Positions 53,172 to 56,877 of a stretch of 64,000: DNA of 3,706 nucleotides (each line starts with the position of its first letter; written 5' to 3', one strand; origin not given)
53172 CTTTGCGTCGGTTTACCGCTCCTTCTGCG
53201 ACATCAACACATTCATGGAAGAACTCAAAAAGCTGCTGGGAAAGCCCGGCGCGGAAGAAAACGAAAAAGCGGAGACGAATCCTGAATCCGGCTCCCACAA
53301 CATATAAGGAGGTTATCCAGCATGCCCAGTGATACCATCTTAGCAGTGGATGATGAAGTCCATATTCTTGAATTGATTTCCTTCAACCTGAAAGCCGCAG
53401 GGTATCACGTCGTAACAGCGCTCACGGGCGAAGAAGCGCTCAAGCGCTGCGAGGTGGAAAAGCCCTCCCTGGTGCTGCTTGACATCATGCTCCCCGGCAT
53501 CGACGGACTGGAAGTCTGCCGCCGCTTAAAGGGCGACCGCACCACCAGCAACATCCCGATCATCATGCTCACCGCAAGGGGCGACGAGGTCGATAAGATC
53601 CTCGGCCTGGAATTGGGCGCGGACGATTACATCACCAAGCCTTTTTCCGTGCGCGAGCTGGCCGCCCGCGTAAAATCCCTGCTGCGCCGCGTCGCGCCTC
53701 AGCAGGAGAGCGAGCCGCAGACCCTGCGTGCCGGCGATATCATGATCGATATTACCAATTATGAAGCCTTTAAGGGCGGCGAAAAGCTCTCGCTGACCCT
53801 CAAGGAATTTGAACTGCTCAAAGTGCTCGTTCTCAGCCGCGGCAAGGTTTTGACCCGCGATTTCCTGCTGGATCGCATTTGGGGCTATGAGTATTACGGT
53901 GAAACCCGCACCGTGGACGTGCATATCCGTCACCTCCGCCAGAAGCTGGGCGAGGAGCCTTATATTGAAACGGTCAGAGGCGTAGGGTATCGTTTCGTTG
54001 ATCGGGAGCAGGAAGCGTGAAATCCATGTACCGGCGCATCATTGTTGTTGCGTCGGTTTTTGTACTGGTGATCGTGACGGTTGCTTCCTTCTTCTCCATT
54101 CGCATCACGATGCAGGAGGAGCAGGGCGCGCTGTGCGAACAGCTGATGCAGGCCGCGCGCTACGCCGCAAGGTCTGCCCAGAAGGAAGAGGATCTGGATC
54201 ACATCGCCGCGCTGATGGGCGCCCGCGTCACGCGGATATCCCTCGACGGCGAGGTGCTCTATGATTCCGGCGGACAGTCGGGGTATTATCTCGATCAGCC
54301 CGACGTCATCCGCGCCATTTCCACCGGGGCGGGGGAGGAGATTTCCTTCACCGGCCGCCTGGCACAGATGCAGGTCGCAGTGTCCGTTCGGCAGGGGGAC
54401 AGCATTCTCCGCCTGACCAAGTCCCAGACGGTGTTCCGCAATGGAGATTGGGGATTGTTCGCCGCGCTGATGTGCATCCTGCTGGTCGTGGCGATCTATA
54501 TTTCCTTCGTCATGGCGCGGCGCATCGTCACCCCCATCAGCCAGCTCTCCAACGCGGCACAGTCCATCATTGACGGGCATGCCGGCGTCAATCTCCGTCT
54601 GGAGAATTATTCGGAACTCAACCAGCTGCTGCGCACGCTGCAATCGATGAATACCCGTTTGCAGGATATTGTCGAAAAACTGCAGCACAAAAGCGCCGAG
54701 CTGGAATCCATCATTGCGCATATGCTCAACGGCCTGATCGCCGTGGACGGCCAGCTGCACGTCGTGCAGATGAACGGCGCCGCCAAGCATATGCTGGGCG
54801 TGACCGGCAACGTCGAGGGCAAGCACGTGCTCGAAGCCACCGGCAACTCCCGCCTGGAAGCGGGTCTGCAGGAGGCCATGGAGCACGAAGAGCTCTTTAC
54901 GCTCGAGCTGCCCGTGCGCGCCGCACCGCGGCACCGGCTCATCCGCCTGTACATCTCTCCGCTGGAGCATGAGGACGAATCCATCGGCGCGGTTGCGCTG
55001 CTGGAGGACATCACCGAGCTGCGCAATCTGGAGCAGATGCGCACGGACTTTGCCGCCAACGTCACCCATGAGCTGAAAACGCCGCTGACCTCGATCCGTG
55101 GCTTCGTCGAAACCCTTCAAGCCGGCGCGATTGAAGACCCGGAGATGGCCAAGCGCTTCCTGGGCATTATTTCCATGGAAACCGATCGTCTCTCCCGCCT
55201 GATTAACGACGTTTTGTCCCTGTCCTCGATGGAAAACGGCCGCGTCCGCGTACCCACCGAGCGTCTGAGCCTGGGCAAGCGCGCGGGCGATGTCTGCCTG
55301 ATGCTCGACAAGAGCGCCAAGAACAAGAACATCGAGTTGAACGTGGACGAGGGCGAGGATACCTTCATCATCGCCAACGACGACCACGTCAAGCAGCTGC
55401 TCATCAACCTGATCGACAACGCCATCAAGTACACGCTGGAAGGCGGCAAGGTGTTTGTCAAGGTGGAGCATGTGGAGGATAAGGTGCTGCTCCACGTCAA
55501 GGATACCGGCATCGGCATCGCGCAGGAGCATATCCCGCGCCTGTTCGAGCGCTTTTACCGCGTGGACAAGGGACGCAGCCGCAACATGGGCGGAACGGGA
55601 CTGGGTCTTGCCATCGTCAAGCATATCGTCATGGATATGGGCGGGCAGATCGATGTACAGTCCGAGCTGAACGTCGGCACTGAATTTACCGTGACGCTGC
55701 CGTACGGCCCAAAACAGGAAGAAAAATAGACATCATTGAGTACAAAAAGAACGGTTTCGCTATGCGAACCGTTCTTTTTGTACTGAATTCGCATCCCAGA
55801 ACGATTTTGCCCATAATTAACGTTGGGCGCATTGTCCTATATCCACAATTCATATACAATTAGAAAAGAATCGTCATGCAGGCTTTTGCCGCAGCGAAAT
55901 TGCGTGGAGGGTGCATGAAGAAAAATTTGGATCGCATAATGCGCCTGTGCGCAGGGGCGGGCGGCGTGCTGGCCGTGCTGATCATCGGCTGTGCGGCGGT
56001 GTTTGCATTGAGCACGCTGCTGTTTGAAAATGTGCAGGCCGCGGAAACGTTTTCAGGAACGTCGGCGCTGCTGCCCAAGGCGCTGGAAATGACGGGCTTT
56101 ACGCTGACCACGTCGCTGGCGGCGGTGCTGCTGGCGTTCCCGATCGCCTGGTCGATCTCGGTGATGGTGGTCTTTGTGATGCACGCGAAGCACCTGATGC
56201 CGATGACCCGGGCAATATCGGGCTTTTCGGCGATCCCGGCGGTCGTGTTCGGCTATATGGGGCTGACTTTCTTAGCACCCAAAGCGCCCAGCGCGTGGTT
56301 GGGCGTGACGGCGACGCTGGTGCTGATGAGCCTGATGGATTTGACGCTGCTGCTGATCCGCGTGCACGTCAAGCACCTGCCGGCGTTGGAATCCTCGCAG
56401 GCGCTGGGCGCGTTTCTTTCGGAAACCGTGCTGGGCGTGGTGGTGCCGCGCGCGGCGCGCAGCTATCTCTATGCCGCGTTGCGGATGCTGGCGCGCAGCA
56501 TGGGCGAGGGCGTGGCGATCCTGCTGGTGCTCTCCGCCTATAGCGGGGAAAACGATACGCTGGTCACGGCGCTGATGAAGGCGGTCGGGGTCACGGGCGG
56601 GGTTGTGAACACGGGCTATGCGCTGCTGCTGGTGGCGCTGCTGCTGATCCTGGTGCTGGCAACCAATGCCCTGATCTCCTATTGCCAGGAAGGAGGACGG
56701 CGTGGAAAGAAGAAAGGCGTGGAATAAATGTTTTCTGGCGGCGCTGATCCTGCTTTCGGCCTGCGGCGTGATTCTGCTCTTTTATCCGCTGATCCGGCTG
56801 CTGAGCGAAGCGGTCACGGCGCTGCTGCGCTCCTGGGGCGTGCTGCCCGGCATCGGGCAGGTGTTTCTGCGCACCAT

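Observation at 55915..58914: pstS-less pstC-pstA-pstB-phoU module whose ATPase has degenerate Q-loop and ABC signature: possible sensing-only Pst complex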

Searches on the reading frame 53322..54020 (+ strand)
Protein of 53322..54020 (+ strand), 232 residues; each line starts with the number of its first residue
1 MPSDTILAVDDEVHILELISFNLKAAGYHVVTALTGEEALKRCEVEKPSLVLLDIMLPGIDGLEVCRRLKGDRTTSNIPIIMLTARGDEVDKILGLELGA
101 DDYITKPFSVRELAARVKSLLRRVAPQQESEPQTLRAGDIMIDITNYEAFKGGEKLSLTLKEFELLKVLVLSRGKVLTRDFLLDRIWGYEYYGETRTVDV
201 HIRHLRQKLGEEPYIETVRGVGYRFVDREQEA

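Call 3: search_protein_families(library=pfam, proteins=[window:53322-54020:+], max_evalue=0.01)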
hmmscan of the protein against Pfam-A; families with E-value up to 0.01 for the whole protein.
window:53322-54020:+ (232 aa): 2 families
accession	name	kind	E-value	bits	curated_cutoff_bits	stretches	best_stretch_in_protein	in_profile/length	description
PF00072.30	Response_reg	-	2.2e-29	102.3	30.2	1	6-118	1-111/111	Response regulator receiver domain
PF00486.34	Trans_reg_C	-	7.2e-29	100.1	26.2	1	153-225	1-77/77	Transcriptional regulatory protein, C terminal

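Call 4: search_protein_families(library=ncbifam, proteins=[window:53322-54020:+], max_evalue=0.01)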
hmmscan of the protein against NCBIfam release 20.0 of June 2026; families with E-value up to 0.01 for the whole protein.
window:53322-54020:+ (232 aa): 104 families (the best 25 are shown)
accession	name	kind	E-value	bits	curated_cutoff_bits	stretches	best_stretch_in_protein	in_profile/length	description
TIGR02154.1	PhoB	equivalog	9.1e-75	250.8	296.2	1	4-225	3-225/226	phosphate regulon transcriptional regulator PhoB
NF040534.1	resp_reg_YycF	equivalog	1.3e-74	250.3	340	1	5-225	2-227/231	response regulator YycF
NF040689.1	MtrAB_MtrA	equivalog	9.4e-69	231.1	300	1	6-224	1-217/219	MtrAB system response regulator MtrA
NF045944.1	ResRegRpaBCyano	equivalog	4.7e-67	225.7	330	1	7-225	1-227/229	response regulator transcription factor RpaB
NF053854.1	RespRegPhoBBctds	equivalog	2.4e-64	216.8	270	1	6-225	1-224/225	two-component system response regulator PhoB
NF041733.1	resp_reg_CseB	equivalog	4.5e-64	215.9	350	1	5-226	2-227/228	two-component system response regulator CseB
NF008296.0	PRK11083.1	equivalog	3.3e-61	206.6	273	1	3-225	3-225/228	two-component system response regulator CreB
NF007982.1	PRK10710.1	equivalog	6.9e-60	202.5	380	1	4-225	8-227/235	envelope stress response regulator BaeR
NF033117.2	vanR_ACDEGLN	exception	3.5e-59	200.1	350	1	6-224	1-224/226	VanR-ABDEGLN family response regulator transcription factor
NF007005.1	PRK09468.1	equivalog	1.3e-56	191.7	331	1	4-229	4-235/237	osmolarity response regulator transcription factor OmpR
NF007546.0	PRK10161.1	equivalog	1.3e-54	185.2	471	1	5-228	4-228/229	phosphate response regulator transcription factor PhoB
NF033120.0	vanR_FM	exception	2.1e-52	178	460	1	5-225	5-229/231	vancomycin resistance response regulator transcription factor, VanR-F/VanR-M family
NF000401.1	vanR-A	exception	2.7e-51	174.2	500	1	3-224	2-228/231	vancomycin resistance response regulator transcription factor VanR-A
TIGR01387.1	cztR_silR_copR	subfamily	8.9e-51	172.6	279.2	1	6-224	1-217/218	heavy metal response regulator transcription factor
NF041209.1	resp_regPieR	equivalog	9.1e-50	169.4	450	1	7-227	4-229/231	two component system response regulator PieR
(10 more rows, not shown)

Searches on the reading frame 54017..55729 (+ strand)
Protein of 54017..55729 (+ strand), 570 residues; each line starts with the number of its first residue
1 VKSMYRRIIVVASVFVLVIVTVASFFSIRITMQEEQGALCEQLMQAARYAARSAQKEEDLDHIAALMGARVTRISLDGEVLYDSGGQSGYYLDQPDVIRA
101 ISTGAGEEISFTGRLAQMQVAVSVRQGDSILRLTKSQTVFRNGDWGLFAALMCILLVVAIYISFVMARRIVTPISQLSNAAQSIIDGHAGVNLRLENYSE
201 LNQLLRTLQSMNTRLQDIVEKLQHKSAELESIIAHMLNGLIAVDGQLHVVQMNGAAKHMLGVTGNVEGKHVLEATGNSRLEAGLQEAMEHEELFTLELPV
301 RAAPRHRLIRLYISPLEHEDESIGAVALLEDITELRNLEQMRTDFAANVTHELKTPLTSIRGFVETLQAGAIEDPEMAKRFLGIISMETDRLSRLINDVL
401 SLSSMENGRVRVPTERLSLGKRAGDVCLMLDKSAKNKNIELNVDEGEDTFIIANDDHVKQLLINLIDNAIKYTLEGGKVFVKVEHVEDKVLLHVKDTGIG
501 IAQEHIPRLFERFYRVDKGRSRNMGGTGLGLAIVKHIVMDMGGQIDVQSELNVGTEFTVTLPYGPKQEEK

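Call 3: search_protein_families(library=pfam, proteins=[window:54017-55729:+], max_evalue=0.01)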
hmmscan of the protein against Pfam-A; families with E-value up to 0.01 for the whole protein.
window:54017-55729:+ (570 aa): 8 families
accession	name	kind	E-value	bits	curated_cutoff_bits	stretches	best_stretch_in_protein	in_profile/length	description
PF02518.31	HATPase_c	-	1.8e-32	112.5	26.4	1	455-563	3-109/111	Histidine kinase-, DNA gyrase B-, and HSP90-like ATPase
PF00512.31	HisKA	-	3.1e-23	82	26.9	1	341-408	1-66/66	His Kinase A (phospho-acceptor) domain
PF08448.16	PAS_4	-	3.9e-09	37.1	23.1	1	239-336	7-109/110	PAS fold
PF13188.13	PAS_8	-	0.00037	20.7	21.8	1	229-267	3-39/65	PAS domain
PF14501.12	HATPase_c_5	-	0.00048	20.4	22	1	459-550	7-91/102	GHKL domain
PF00672.30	HAMP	-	0.0014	19.3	25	1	165-216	1-52/53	HAMP domain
PF12860.13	PAS_7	-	0.0066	17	27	0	233-339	1-114/115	PAS fold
PF16736.11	sCache_like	-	0.0069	17.1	27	0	52-106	28-81/117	Single Cache-like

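Call 4: search_protein_families(library=ncbifam, proteins=[window:54017-55729:+], max_evalue=0.01)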
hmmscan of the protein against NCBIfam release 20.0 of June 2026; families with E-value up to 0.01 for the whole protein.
window:54017-55729:+ (570 aa): 97 families (the best 25 are shown)
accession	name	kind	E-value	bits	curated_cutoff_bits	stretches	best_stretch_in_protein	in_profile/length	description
NF046044.1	PnpS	equivalog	7.7e-123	410.3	400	1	173-562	1-390/390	two-component system histidine kinase PnpS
NF033092.0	HK_WalK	equivalog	2.2e-105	353.5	725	1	147-563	178-594/594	cell wall metabolism sensor histidine kinase WalK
TIGR02966.1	phoR_proteo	equivalog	5.5e-89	298.5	334.2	1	223-561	2-333/333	phosphate regulon sensor histidine kinase PhoR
NF033093.1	HK_VicK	exception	7.4e-65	219.3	680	1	150-564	15-436/448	cell wall metabolism sensor histidine kinase VicK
NF045911.1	TCSHisKinNblS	equivalog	3.5e-62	210.6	1000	1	153-561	188-618/621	two-component system sensor histidine kinase NblS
NF041735.1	hist_kin_RppB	equivalog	2e-59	201.6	400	1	343-562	217-438/438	two-component system sensor histidine kinase RppB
NF047874.1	MASE3_PAS_HK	subfamily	4.3e-58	197.6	560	1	329-565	385-627/655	MASE3 domain-containing sensor histidine kinase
NF008468.0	PRK11360.1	equivalog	1.1e-56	192.5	646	1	152-569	202-614/616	two-component system sensor histidine kinase AtoS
NF053855.1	HisKinPhoRBctds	equivalog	6e-55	186.7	500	1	329-561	348-581/583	two-component system sensor histidine kinase PhoR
NF041947.1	LuxQ_Vibrio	equivalog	1.1e-53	182.4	1200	1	122-567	258-700/843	quorum-sensing autoinducer 2 sensor kinase/phosphatase LuxQ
NF008235.0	PRK11006.1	equivalog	1.2e-53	182.5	390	1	326-562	188-422/431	phosphate regulon sensor histidine kinase PhoR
NF040691.1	MtrAB_MtrB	equivalog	6e-53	180.6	450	2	327-564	256-493/507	MtrAB system histidine kinase MtrB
TIGR02956.1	TMAO_torS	equivalog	2.9e-50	171.3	676.5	1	342-563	464-682/967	TMAO reductase system sensor histidine kinase/response regulator TorS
TIGR01386.1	cztS_silS_copS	subfamily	1.2e-48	166.2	292.55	2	343-562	242-457/457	heavy metal sensor histidine kinase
NF008312.0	PRK11100.1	equivalog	1.2e-47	162.9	356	2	343-562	257-473/477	two-component system sensor histidine kinase CreC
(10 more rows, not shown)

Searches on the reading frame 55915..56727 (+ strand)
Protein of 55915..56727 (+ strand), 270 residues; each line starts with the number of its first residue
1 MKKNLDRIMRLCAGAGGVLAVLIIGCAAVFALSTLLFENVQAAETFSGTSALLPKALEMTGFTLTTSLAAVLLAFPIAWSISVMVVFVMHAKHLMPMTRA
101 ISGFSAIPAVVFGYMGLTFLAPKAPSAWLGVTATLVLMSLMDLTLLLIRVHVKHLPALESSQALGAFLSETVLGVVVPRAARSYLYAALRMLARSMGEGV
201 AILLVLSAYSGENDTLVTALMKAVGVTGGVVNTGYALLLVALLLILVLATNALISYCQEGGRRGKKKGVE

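Call 3: search_protein_families(library=pfam, proteins=[window:55915-56727:+], max_evalue=0.01)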
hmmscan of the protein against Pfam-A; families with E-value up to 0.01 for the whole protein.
window:55915-56727:+ (270 aa): 0 families

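Call 4: search_protein_families(library=ncbifam, proteins=[window:55915-56727:+], max_evalue=0.01)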
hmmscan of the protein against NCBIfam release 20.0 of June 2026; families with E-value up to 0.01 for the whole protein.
window:55915-56727:+ (270 aa): 3 families
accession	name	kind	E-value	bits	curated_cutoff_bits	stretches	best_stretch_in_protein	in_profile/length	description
TIGR02138.1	phosphate_pstC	equivalog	2.3e-09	36.7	196.45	1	16-256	14-290/296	phosphate ABC transporter permease subunit PstC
NF008435.0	PRK11275.1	equivalog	0.00073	18.7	502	1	29-122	51-137/319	phosphate ABC transporter permease PstC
TIGR02141.1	modB_ABC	equivalog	0.0011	18.6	182.6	1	63-252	3-204/208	molybdate ABC transporter permease subunit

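Call 21: search_solved_structures(query=window:55915-56727:+, max_evalue=1, show_alignments=2)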
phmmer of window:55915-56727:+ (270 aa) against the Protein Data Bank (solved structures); distinct sequences matched with E-value up to 1: 6.
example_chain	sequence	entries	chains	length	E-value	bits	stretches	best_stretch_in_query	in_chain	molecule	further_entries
9k3x_B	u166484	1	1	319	0.0065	19.4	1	62-122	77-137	Phosphate transport system permease protein PstC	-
9k3s_B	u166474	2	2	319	0.0066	19.4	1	62-123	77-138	Phosphate transport system permease protein PstC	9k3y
1mff_A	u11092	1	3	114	0.14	15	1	177-244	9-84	MACROPHAGE MIGRATION INHIBITORY FACTOR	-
1mfi_A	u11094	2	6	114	0.16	14.9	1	177-244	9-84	PROTEIN (MACROPHAGE MIGRATION INHIBITORY FACTOR) | Macrophage migration inhibitory factor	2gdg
7kqx_A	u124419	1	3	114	0.42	13.5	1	177-258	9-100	Macrophage migration inhibitory factor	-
1fim_A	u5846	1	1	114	0.68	12.8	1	177-244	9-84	MACROPHAGE MIGRATION INHIBITORY FACTOR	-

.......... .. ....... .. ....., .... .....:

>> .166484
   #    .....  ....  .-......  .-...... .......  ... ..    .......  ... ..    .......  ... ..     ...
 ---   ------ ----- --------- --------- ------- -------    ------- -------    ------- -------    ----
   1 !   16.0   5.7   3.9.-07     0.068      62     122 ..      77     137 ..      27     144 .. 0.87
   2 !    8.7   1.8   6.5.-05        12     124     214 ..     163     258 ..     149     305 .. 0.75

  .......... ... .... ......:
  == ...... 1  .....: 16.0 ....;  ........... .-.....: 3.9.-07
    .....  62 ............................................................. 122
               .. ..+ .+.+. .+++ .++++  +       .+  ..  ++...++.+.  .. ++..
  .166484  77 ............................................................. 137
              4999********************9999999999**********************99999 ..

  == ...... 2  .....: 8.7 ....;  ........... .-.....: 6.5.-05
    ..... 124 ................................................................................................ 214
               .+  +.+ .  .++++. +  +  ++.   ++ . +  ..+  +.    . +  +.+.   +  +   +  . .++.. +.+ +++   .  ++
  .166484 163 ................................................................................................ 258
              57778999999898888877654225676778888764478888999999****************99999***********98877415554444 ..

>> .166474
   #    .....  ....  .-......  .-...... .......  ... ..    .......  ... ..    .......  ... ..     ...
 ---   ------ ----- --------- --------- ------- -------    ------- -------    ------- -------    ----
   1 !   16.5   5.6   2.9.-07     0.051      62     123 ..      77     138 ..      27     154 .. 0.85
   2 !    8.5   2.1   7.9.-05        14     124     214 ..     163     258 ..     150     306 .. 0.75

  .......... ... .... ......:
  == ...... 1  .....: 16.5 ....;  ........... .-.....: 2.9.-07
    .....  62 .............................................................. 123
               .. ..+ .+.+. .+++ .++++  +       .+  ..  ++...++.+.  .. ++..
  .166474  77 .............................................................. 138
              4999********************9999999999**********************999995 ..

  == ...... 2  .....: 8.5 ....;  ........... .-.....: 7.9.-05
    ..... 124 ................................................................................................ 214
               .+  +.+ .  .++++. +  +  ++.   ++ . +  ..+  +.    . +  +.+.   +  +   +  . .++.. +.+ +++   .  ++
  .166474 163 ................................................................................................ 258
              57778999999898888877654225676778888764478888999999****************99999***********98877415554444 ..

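Call 57: find_homologous_proteins(query=window:55915-56727:+, max_evalue=0.001)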
Query window:55915-56727:+ (270 aa): 19 proteins with E <= 0.001 among 8000 candidates.
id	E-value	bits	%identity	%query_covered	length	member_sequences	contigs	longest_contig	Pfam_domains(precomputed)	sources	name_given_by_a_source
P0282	5.0e-158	542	99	100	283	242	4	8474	-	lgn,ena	-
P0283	2.2e-157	540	99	100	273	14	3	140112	-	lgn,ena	-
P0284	2.6e-148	510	96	100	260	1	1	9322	-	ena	-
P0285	2.5e-95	337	99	62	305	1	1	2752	-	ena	-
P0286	4.1e-86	307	100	58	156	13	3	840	-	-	-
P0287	6.0e-82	293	57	100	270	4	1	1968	PF00528.28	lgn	-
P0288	9.6e-79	282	56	100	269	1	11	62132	-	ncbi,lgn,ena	-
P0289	7.4e-75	270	52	100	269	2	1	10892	-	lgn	-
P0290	3.8e-74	267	52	100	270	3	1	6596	-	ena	-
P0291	1.7e-73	265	51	100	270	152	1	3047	-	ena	-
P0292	4.7e-71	257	51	99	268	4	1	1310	-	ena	-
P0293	6.6e-71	257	50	99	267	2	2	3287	-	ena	-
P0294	2.0e-67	245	49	99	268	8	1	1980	-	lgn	-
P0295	5.5e-66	241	48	99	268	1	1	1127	-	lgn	-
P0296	2.2e-65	239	48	99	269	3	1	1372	-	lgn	-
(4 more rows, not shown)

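Call 67: predict_structure(alignment_id=A3)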
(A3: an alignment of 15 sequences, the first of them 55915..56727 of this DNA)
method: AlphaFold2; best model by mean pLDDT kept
length: 270 residues; sequences in the alignment: 15
mean_pLDDT: 63.0   pTM: 0.56
mean pLDDT of the five models: 63.0, 57.2, 56.7, 55.2, 44.2
residues with pLDDT >= 90: 0; 70-90: 105; 50-70: 98; < 50: 67
segments of 3 or more residues with pLDDT < 50: 4-7, 9-16, 32-52, 208-221, 260-270
pLDDT, mean of each block of 10 residues (from residue 1): 49 50 55 43 42 58 77 85 80 75 60 60 62 78 83 80 75 78 77 73 55 45 50 54 63 57 38
secondary structure, 60 per line:
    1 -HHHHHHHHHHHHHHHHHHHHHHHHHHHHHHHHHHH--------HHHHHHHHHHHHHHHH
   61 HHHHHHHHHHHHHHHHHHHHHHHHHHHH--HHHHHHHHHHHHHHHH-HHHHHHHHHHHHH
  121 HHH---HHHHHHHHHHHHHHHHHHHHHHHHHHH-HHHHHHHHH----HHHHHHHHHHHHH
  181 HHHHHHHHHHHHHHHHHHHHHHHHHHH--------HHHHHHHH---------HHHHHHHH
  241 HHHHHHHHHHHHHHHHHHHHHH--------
elements in order: H2-36 H45-88 H91-106 H108-123 H127-153 H155-163 H168-207 H216-223 H233-262

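Call 70: fold_search(model_id=the predicted structure, library=pdb)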
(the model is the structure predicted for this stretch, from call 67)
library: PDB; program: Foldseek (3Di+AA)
matches with E <= 10: 338; with E <= 0.001: 3
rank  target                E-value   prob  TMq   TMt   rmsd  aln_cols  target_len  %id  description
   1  9k3x_B                8.5e-06  1.00  0.52  0.48  10.2       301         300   19  Cryo-EM structure of E coli pstSCAB in the pretranslocation state (released 2026-02-18)
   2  9k3y_B                1.2e-05  1.00  0.50  0.45   6.1       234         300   20  Cryo-EM structure of E coli pstSCAB in the resting state (released 2026-02-18)
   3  9k3s_B                2.8e-05  1.00  0.46  0.42   7.1       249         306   20  Cryo-EM structure of E coli pstSCAB in the catalytic intermediate state (released 2026-02-18)
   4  3tui_A                1.1e-03  1.00  0.47  0.55   5.8       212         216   15  Inward facing conformations of the MetNI methionine ABC transporter: CY5 native crystal form (released 2011-11-30)
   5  8z21_B                1.9e-03  1.00  0.54  0.53   7.1       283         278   15  Cryo-EM structure of Escherichia coli OppBCDF in the resting state (released 2025-04-16)
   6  9k3y_A                2.5e-03  1.00  0.50  0.49   5.8       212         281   16  Cryo-EM structure of E coli pstSCAB in the resting state (released 2026-02-18)
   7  3tuj_B                3.5e-03  1.00  0.43  0.50   6.5       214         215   16  Inward facing conformations of the MetNI methionine ABC transporter: DM crystal form (released 2011-11-30)
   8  3d31_C                3.5e-03  1.00  0.48  0.51   8.9       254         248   19  ModBC from Methanosarcina acetivorans (released 2008-06-10)
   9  7ahd_B                4.4e-03  1.00  0.43  0.40  12.6       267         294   16  OpuA (E190Q) occluded (released 2020-11-25)
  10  9k3x_A                5.7e-03  1.00  0.48  0.46   6.1       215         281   16  Cryo-EM structure of E coli pstSCAB in the pretranslocation state (released 2026-02-18)
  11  8j5q_C                7.2e-03  1.00  0.47  0.46   5.7       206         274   11  Cryo-EM structure of Mycobacterium tuberculosis OppABCD in the pre-translocation state (released 2024-04-03)
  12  2onk_C                7.6e-03  1.00  0.43  0.46  11.4       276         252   16  ABC transporter ModBC in complex with its binding protein ModA (released 2007-03-06)
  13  9k3s_A                1.0e-02  1.00  0.47  0.45   6.7       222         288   16  Cryo-EM structure of E coli pstSCAB in the catalytic intermediate state (released 2026-02-18)
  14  8j5r_C                1.1e-02  1.00  0.45  0.45   5.8       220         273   12  Cryo-EM structure of Mycobacterium tuberculosis OppABCD in the resting state (released 2024-04-03)
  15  9u9z_A                1.6e-02  1.00  0.45  0.47   5.4       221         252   10  Cryo-EM structure of cyanobacterial bicarbonate transporter CmpBCD (released 2026-04-01)
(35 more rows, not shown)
